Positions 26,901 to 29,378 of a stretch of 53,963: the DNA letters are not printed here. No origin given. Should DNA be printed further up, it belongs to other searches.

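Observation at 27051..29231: wHTH - NB-ARC - helical-repeat STAND ATPase (AfsR-like architecture) in an archaeon, at the edge of the surface-protein island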

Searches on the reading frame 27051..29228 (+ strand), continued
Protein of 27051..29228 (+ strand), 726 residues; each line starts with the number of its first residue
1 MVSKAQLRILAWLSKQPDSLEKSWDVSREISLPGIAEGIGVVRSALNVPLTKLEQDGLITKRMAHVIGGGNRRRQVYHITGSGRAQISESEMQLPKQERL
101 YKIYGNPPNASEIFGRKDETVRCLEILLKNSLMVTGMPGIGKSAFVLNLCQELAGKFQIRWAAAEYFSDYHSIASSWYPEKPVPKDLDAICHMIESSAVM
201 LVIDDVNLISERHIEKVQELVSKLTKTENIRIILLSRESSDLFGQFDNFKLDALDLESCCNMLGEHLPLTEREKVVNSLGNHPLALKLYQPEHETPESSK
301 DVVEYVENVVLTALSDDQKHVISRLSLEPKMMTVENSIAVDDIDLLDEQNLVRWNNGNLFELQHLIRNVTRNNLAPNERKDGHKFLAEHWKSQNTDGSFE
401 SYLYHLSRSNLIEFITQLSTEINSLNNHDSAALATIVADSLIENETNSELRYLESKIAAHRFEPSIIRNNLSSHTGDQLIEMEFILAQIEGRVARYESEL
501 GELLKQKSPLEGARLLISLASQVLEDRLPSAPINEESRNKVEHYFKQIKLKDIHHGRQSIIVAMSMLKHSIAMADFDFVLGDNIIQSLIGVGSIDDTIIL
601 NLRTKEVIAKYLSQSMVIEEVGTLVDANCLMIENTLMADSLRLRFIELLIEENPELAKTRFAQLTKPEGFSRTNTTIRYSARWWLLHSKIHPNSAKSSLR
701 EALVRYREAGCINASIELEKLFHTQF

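Call 17: find_encoding_contigs(protein=P0118, flank=10000, max_places=2)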
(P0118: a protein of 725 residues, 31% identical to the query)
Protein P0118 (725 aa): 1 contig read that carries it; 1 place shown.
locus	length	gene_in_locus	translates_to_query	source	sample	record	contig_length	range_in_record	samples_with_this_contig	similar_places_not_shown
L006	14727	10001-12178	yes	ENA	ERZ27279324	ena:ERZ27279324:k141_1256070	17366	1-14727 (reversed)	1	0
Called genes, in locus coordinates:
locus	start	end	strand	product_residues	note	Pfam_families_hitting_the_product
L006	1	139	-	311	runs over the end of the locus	-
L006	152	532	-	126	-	PF00072:Response_reg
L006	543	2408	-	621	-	PF02129:Peptidase_S15, PF08530:PepX_C (weak)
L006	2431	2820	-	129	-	-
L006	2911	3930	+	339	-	PF00160:Pro_isomerase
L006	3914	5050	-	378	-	PF25133:TYW2_N_2, PF02475:TRM5-TYW2_MTfase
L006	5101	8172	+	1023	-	-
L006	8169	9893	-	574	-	PF01541:GIY-YIG (weak), PF27096:UvrC_M, PF02151:UVR (weak), PF22920:UvrC_RNaseH, PF08459:UvrC_RNaseH_dom, PF14520:HHH_5, PF00633:HHH (faint)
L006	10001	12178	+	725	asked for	PF20703:nSTAND1 (weak), PF13401:AAA_22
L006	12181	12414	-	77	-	PF01037:AsnC_trans_reg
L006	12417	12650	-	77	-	PF01037:AsnC_trans_reg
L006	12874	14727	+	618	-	?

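Call 18: find_encoding_contigs(protein=P0120, flank=10000, max_places=2)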
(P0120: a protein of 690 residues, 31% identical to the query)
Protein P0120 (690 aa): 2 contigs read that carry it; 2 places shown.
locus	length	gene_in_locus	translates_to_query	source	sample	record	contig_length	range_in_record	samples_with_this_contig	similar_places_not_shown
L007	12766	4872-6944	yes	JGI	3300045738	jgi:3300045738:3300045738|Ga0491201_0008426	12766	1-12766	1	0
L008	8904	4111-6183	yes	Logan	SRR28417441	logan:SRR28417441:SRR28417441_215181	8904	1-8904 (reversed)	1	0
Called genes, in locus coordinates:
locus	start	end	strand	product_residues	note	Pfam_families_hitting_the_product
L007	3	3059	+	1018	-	?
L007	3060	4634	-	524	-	PF27096:UvrC_M, PF02151:UVR, PF22920:UvrC_RNaseH, PF08459:UvrC_RNaseH_dom, PF14520:HHH_5 (weak)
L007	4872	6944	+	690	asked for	-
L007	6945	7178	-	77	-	PF01037:AsnC_trans_reg (weak)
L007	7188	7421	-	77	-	PF01037:AsnC_trans_reg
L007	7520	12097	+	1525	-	PF13229:Beta_helix (weak)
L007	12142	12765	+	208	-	?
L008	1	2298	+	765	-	?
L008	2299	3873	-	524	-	PF27096:UvrC_M, PF02151:UVR, PF22920:UvrC_RNaseH, PF08459:UvrC_RNaseH_dom, PF14520:HHH_5 (weak)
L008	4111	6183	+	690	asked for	-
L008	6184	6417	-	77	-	PF01037:AsnC_trans_reg (weak)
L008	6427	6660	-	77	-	PF01037:AsnC_trans_reg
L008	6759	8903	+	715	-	?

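Call 24: predict_structure(alignment_id=A1)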
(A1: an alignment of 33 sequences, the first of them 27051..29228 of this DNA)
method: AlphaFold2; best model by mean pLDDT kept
length: 726 residues; sequences in the alignment: 33
mean_pLDDT: 88.6   pTM: 0.72
mean pLDDT of the five models: 88.6, 86.3, 86.1, 84.2, 82.5
residues with pLDDT >= 90: 439; 70-90: 259; 50-70: 20; < 50: 8
segments of 3 or more residues with pLDDT < 50: 93-100
pLDDT, mean of each block of 10 residues (from residue 1): 81 81 80 80 80 91 78 84 81 43 78 83 92 92 91 87 91 91 90 84 93 92 88 90 88 92 87 93 88 86 89 91 95 93 91 89 95 94 97 90 96 94 82 94 92 94 91 92 90 86 91 93 89 91 94 88 93 93 91 77 94 89 93 93 93 91 93 87 95 92 90 90 78
secondary structure, 60 per line:
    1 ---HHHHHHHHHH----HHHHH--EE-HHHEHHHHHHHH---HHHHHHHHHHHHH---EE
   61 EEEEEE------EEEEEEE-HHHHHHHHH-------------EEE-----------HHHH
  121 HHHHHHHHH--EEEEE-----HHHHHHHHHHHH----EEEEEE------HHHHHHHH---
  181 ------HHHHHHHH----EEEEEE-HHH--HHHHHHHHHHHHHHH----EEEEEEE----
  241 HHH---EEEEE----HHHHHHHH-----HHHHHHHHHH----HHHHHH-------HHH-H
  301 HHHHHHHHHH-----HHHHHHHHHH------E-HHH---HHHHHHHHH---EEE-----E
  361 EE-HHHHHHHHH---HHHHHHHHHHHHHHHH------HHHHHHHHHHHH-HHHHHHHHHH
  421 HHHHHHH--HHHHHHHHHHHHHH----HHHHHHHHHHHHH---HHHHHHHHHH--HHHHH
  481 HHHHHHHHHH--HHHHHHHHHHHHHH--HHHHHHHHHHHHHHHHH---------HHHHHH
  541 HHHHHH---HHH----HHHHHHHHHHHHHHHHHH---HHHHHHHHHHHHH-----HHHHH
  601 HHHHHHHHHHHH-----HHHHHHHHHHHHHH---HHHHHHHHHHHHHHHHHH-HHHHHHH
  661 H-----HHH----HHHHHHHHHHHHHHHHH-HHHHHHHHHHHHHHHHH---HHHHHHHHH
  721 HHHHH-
elements in order (helices of 4 or more, strands of 3 or more residues): H4-13 H18-22 H32-39 H43-55 E59-66 E73-79 H81-89 E103-105 H117-129 E132-136 H142-153 E158-163 H170-177 H187-194 E199-204 H211-225 E230-236 E247-251 H256-263 H269-278 H283-288 H300-310 H316-325 H340-348 E352-354 E360-362 H364-372 H376-391 H398-409 H411-427 H430-443 H448-460 H464-473 H476-490 H493-506 H509-525 H535-546 H557-574 H578-590 H596-612 H618-631 H635-652 H654-661 H674-690 H692-708 H712-725

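Call 25: find_related_loci(query=A1, collection=genome_contigs, flank=6000)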
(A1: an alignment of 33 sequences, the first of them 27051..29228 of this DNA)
Query A1 (726 aa) in genome_contigs; peptide patterns used: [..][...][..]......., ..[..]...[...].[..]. (x = any residue, [..] = any of these).
424 stretches matched a pattern; 276 encode a relative of the query (tblastn E <= 1e-3); the best 80 are kept; 80 distinct loci.
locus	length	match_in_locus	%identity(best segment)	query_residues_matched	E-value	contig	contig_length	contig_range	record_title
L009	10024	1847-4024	68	1-726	0e+0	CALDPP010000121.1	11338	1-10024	MAG TPA_asm: uncultured euryarchaeote isolate ERR598966_bin.16_CONCOCT_v1.1_MAG genome assembly, contig: ERZ832020.1345,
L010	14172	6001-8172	67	1-725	0e+0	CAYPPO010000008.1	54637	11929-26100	MAG TPA_asm: uncultured Candidatus Poseidoniales archaeon isolate binchicken_co76_63 genome assembly, contig: NODE_604_l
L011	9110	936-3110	60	1-725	0e+0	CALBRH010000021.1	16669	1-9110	MAG TPA_asm: uncultured euryarchaeote isolate ERR599136_bin.74_CONCOCT_v1.1_MAG genome assembly, contig: ERZ841824.4107,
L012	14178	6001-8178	55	1-726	0e+0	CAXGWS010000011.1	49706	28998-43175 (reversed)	MAG TPA_asm: uncultured Candidatus Poseidoniales archaeon isolate ERR594347_concoct_43 genome assembly, contig: ERZ11848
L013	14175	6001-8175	54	1-725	0e+0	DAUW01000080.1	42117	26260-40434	MAG TPA_asm: Euryarchaeota archaeon UBA229 UBA229_contig_24453, whole genome shotgun sequence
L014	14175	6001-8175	60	1-725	0e+0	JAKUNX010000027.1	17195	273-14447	MAG: Candidatus Poseidoniaceae archaeon isolate ALOHA_A2.0_18 A2.0-MGIIa-L1-1_27, whole genome shotgun sequence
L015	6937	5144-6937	56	1-599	0e+0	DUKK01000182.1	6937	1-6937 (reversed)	MAG TPA_asm: Candidatus Poseidoniaceae archaeon isolate UBA9354 contig_57916, whole genome shotgun sequence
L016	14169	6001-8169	45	1-724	0e+0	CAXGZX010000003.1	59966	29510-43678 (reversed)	MAG TPA_asm: uncultured Candidatus Poseidoniales archaeon isolate SRR12479745_concoct_51 genome assembly, contig: ERZ487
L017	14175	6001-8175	44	1-726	0e+0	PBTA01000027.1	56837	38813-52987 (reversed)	MAG: Methanobacteriota archaeon isolate NP73 7912, whole genome shotgun sequence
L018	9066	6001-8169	43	1-724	0e+0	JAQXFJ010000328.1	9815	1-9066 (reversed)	MAG: Candidatus Poseidoniaceae archaeon isolate cluster3-bin.58 k119_490562, whole genome shotgun sequence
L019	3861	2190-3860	54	1-558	0e+0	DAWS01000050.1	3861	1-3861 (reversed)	MAG TPA_asm: Euryarchaeota archaeon UBA111 UBA111_contig_27256, whole genome shotgun sequence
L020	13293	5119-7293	44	1-726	0e+0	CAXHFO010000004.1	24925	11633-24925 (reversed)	MAG TPA_asm: uncultured Candidatus Poseidoniales archaeon isolate SRR12479975_concoct_5 genome assembly, contig: ERZ4874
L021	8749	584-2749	43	1-724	0e+0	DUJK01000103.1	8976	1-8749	MAG TPA_asm: Candidatus Poseidoniaceae archaeon isolate UBA8734 contig_8397, whole genome shotgun sequence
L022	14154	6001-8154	43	1-719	0e+0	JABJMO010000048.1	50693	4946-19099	MAG: Methanobacteriota archaeon isolate SI075_bin14 k141_477039, whole genome shotgun sequence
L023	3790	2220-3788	56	1-524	0e+0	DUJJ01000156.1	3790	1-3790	MAG TPA_asm: Candidatus Poseidoniaceae archaeon isolate UBA8725 contig_111379, whole genome shotgun sequence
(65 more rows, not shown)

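Call 28: fold_search(model_id=the predicted structure, library=pdb)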
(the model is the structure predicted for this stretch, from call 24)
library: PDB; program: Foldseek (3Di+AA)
matches with E <= 10: 1264; with E <= 0.001: 35
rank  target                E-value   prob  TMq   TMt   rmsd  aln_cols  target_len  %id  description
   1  8dgc_A                5.6e-08  1.00  0.26  0.13  23.8      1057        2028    8  Avs3 bound to phage PhiV-1 terminase (released 2022-08-03)
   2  9zjs_B                2.4e-07  1.00  0.17  0.13  23.1       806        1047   10  Human sterile alpha motif domain-containing protein 9 (SAMD9), asymmetric dimer "shell" shape (released 2026-02-25)
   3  8dgc_B                3.0e-07  1.00  0.27  0.13  19.7       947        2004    9  Avs3 bound to phage PhiV-1 terminase (released 2022-08-03)
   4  9zjs_A                3.2e-07  1.00  0.18  0.13  23.3       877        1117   10  Human sterile alpha motif domain-containing protein 9 (SAMD9), asymmetric dimer "shell" shape (released 2026-02-25)
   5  9zjz                  7.9e-07  1.00  0.18  0.13  23.1       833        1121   11  Human sterile alpha motif domain-containing protein 9 (SAMD9), loss-of-function mutant R685Q/G686C/I968C (released 2026-02-25)
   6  9zjw_A                1.5e-06  1.00  0.18  0.13  24.1       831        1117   11  Human sterile alpha motif domain-containing protein 9 (SAMD9), loss-of-function mutant R837A (released 2026-02-25)
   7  9zjr                  1.7e-06  1.00  0.19  0.13  23.1       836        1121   12  Human sterile alpha motif domain-containing protein 9 (SAMD9), monomer (released 2026-02-25)
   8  8dgf_B                8.4e-06  1.00  0.26  0.14  20.6       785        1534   13  Avs4 bound to phage PhiV-1 portal (released 2022-08-03)
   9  7tji_I                9.5e-06  1.00  0.21  0.38  13.8       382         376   12  S. cerevisiae ORC bound to 84 bp ARS1 DNA and Cdc6 (state 2) with flexible Orc6 N-terminal domain (released 2022-10-05)
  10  8dgf_A                2.9e-05  1.00  0.26  0.14  18.4       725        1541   11  Avs4 bound to phage PhiV-1 portal (released 2022-08-03)
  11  2qby_A                3.2e-05  1.00  0.23  0.39   9.2       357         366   13  Crystal structure of a heterodimer of Cdc6/Orc1 initiators bound to origin DNA (from S. solfataricus) (released 2007-09-11)
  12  7tjh_I                9.3e-05  1.00  0.21  0.37  15.3       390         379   16  S. cerevisiae ORC bound to 84 bp ARS1 DNA and Cdc6 (state 1) with flexible Orc6 N-terminal domain (released 2022-10-05)
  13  9nc9_E                1.2e-04  1.00  0.23  0.23  14.5       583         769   10  Helical assembly of AVAST5 filament (released 2026-02-18)
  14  7jpq_D                1.9e-04  1.00  0.19  0.31  14.3       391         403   11  ORC-O2-5: Human Origin Recognition Complex (ORC) with subunits 2,3,4,5 (released 2020-09-02)
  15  7jps_A                2.0e-04  1.00  0.21  0.39  13.5       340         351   12  ORC-DNA: Human Origin Recognition Complex (ORC) with DNA bound in the core (released 2020-09-09)
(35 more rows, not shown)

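Call 54: search_protein_representatives(alignment_id=A1)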
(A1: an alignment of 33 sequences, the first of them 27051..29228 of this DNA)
Query: 33 sequences, 728 profile positions. Proteins with E-value up to 0.001 (for the whole library): 9175; up to 1e-10: 1059; up to 1e-30: 129. The best 150 are listed.
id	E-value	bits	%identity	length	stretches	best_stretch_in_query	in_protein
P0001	1.7e-292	988.7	-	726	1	1-727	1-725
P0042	1.6e-291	985.4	-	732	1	1-728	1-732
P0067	1.1e-290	982.7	-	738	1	2-728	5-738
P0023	1.2e-262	889.9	-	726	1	1-727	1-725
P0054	2.7e-262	888.8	-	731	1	1-727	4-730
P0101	3.3e-244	829.0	-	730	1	1-728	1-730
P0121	7.4e-244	827.8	-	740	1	1-728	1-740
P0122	1.3e-234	797.2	-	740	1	1-727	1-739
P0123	2.0e-233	793.4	-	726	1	7-727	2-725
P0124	3.5e-228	776.0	-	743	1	1-728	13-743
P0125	1.7e-217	740.7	-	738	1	1-728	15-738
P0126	7.4e-205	698.9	-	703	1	3-728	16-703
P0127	9.2e-195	665.5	-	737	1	1-728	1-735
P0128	7.9e-194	662.4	-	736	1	1-727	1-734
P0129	1.8e-192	657.9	-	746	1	3-728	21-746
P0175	7.0e-46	173.3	-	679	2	96-469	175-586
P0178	8.4e-42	159.9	-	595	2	103-416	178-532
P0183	1.4e-40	155.8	-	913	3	102-393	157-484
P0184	2.4e-40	155.0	-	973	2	72-508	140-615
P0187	4.0e-39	151.0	-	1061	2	94-412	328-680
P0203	1.8e-34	135.6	-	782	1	6-415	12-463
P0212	3.1e-33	131.5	-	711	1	6-427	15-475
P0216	1.2e-32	129.6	-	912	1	6-454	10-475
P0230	1.5e-31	126.0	-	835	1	6-416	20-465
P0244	1.3e-30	122.9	-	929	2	92-646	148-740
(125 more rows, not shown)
